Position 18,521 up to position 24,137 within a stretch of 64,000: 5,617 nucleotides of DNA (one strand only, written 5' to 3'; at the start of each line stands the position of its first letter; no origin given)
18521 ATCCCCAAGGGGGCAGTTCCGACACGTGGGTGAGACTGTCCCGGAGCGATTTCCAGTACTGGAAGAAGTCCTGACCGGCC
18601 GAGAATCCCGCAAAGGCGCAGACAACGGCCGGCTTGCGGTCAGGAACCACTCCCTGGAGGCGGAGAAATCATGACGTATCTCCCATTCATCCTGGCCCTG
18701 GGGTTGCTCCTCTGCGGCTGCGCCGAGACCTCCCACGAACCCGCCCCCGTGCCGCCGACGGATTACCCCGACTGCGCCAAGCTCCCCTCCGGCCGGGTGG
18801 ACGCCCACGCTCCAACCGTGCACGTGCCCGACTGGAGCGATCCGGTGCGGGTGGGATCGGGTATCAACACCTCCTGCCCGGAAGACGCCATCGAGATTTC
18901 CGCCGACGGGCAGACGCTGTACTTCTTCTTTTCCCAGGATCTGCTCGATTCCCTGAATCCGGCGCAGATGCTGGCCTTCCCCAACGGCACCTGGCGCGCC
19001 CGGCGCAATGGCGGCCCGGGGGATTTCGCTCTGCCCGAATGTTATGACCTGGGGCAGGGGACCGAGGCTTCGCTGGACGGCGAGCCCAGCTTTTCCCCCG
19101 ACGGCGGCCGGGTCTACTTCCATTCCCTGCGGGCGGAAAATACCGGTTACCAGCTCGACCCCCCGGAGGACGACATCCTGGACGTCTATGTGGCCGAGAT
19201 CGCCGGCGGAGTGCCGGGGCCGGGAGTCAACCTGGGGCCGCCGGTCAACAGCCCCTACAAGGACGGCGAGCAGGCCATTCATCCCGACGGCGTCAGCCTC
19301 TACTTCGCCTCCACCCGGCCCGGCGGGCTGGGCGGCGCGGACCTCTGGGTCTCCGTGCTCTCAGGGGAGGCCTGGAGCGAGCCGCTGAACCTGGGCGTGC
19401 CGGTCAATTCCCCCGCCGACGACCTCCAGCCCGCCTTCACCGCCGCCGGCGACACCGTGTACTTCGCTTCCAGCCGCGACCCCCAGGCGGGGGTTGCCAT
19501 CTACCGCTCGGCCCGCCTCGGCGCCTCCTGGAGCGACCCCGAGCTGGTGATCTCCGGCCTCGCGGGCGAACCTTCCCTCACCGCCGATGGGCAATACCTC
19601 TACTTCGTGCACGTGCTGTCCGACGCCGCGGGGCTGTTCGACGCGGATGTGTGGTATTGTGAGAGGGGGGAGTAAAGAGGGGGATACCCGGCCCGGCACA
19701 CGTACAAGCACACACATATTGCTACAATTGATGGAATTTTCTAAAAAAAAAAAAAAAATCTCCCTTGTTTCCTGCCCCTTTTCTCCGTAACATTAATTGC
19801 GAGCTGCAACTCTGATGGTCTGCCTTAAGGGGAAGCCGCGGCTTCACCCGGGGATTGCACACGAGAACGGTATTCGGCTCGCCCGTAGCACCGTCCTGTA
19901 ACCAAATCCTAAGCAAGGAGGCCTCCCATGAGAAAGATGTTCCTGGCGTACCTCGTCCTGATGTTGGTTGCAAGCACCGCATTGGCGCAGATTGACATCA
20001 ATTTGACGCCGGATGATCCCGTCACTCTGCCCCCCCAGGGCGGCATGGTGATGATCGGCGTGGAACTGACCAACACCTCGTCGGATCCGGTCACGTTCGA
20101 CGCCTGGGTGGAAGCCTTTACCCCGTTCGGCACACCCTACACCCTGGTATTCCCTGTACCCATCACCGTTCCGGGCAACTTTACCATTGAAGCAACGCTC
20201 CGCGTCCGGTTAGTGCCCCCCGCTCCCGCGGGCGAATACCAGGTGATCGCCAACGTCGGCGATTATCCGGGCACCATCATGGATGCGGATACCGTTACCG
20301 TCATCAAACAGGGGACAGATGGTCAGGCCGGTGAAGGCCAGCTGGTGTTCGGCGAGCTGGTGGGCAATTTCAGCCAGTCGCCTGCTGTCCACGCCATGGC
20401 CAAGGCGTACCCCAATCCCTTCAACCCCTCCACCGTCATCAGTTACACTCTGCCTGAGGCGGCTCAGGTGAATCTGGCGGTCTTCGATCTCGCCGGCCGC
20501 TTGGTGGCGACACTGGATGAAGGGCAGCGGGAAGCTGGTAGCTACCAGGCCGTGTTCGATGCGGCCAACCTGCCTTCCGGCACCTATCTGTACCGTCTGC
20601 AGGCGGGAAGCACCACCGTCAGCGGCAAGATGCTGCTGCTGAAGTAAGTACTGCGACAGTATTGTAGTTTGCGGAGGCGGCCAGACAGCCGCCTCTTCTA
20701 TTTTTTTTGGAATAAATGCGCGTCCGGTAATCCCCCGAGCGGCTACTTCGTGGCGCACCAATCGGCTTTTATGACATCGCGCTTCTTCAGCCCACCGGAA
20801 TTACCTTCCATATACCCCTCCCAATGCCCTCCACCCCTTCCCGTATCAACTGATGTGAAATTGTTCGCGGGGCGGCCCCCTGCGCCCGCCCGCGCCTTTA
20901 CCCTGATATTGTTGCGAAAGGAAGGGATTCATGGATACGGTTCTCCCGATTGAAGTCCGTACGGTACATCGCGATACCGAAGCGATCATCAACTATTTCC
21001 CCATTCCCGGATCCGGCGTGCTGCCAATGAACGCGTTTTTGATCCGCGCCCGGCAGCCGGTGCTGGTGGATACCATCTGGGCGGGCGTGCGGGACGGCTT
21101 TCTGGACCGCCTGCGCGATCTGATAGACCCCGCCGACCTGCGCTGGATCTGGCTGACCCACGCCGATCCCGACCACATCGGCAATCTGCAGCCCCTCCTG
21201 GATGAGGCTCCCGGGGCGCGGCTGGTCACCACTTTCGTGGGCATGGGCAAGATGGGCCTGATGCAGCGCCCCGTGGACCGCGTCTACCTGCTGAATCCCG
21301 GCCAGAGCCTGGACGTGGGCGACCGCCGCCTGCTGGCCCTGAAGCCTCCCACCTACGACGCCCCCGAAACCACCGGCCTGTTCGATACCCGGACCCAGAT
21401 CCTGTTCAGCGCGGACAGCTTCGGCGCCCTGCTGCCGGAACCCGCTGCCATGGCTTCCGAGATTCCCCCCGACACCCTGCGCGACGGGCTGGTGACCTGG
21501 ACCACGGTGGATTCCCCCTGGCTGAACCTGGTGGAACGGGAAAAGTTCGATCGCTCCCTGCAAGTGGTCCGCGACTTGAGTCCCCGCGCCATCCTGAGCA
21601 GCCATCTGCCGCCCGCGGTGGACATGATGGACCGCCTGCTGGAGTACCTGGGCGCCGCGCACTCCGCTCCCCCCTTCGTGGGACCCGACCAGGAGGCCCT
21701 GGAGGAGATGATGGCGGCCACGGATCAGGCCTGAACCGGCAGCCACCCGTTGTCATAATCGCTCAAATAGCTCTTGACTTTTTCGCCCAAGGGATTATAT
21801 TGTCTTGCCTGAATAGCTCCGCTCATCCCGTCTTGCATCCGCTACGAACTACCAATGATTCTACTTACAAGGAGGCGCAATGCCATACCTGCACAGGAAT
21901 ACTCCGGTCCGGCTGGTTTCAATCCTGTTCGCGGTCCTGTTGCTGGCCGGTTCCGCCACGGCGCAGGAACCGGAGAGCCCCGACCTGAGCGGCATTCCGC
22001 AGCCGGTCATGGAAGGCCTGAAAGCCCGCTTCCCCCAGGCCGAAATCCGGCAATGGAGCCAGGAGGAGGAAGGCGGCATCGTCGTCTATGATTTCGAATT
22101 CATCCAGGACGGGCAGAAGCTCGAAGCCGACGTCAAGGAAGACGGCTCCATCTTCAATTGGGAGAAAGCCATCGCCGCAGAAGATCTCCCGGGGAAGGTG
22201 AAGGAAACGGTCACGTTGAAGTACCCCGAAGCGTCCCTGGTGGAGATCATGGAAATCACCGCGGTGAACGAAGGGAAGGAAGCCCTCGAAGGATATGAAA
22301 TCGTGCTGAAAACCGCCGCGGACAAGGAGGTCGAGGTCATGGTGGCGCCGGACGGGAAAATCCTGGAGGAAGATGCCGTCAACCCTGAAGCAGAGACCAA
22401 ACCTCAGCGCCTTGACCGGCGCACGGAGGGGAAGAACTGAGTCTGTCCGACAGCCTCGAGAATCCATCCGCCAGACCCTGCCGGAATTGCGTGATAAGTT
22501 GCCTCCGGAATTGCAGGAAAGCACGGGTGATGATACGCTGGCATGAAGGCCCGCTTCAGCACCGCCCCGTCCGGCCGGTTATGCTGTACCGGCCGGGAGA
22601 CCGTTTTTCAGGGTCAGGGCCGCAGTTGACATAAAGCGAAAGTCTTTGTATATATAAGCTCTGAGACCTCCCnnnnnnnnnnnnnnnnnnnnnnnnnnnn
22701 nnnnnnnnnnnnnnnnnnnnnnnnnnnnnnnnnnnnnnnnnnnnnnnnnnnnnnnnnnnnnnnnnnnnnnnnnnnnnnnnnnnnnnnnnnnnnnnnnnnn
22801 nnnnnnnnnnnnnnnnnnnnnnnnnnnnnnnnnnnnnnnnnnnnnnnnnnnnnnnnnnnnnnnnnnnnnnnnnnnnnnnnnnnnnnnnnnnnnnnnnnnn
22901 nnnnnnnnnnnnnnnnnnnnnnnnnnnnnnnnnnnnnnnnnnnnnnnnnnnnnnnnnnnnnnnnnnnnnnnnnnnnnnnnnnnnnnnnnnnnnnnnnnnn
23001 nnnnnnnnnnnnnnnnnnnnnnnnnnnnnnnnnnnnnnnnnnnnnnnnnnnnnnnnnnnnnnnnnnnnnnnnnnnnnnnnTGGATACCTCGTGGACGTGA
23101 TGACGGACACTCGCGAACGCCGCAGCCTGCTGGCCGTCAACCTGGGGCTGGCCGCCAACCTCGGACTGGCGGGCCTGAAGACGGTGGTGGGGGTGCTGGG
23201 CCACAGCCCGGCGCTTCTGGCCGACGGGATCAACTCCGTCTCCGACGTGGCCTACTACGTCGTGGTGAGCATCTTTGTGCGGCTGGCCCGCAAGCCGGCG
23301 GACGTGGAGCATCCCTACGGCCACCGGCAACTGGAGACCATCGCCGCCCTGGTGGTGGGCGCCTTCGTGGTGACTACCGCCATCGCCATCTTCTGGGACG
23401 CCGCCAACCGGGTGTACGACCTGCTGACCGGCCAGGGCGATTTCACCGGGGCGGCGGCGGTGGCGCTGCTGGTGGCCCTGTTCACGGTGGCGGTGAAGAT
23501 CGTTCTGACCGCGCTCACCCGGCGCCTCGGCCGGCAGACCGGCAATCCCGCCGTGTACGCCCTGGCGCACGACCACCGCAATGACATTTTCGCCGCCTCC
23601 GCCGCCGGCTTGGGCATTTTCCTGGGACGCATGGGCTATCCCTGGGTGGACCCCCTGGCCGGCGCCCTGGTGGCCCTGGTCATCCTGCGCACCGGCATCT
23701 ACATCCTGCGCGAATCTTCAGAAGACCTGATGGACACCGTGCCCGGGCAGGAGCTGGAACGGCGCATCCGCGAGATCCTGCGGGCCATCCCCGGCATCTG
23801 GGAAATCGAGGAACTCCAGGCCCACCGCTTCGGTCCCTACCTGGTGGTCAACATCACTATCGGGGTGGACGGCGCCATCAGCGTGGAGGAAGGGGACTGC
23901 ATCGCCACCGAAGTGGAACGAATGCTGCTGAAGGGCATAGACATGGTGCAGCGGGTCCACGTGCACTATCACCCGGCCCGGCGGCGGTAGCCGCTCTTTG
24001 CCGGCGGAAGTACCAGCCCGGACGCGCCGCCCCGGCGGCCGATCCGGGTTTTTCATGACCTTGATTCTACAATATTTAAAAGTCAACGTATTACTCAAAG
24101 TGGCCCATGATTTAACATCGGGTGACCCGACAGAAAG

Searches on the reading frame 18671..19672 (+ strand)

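Call 69: search_protein_families(library=pfam, proteins=[window:18671-19672:+], max_evalue=0.00001)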
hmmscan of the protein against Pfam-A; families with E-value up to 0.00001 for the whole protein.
window:18671-19672:+ (334 aa): 1 family
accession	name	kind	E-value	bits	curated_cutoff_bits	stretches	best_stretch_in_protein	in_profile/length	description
PF07676.18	PD40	-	1e-25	89.5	20.9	1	188-227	1-38/38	WD40-like Beta Propeller Repeat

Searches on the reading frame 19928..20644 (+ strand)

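Call 69: search_protein_families(library=pfam, proteins=[window:19928-20644:+], max_evalue=0.00001)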
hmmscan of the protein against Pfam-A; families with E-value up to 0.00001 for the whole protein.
window:19928-20644:+ (239 aa): 2 families
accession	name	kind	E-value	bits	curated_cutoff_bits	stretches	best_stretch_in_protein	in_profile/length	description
PF18962.6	Por_Secre_tail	-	4.1e-10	40.3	27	1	161-235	2-73/75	Secretion system C-terminal sorting domain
PF13860.13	FlgD_ig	-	1.4e-07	31.8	27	1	171-227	14-76/79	FlgD Ig-like domain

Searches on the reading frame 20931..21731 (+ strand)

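Call 70: search_protein_families(library=pfam, proteins=[window:20931-21731:+], max_evalue=0.00001)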
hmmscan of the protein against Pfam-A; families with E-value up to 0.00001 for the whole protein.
window:20931-21731:+ (267 aa): 2 families
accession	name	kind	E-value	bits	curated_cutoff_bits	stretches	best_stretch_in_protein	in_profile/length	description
PF19583.5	ODP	-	1.8e-10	41.5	27.2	1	33-171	3-144/194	ODP family beta lactamase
PF00753.33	Lactamase_B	-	2e-08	34.8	22.7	1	30-94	3-68/196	Metallo-beta-lactamase superfamily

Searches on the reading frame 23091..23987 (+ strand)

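Call 70: search_protein_families(library=pfam, proteins=[window:23091-23987:+], max_evalue=0.00001)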
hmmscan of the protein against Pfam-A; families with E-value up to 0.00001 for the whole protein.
window:23091-23987:+ (299 aa): 2 families
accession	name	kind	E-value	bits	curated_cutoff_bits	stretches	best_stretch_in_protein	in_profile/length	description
PF01545.26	Cation_efflux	-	5.7e-42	144.2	26.6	1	18-214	3-198/198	Cation efflux family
PF16916.11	ZT_dimer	-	6.4e-14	52.2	26.7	1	220-295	3-77/78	Dimerisation domain of Zinc Transporter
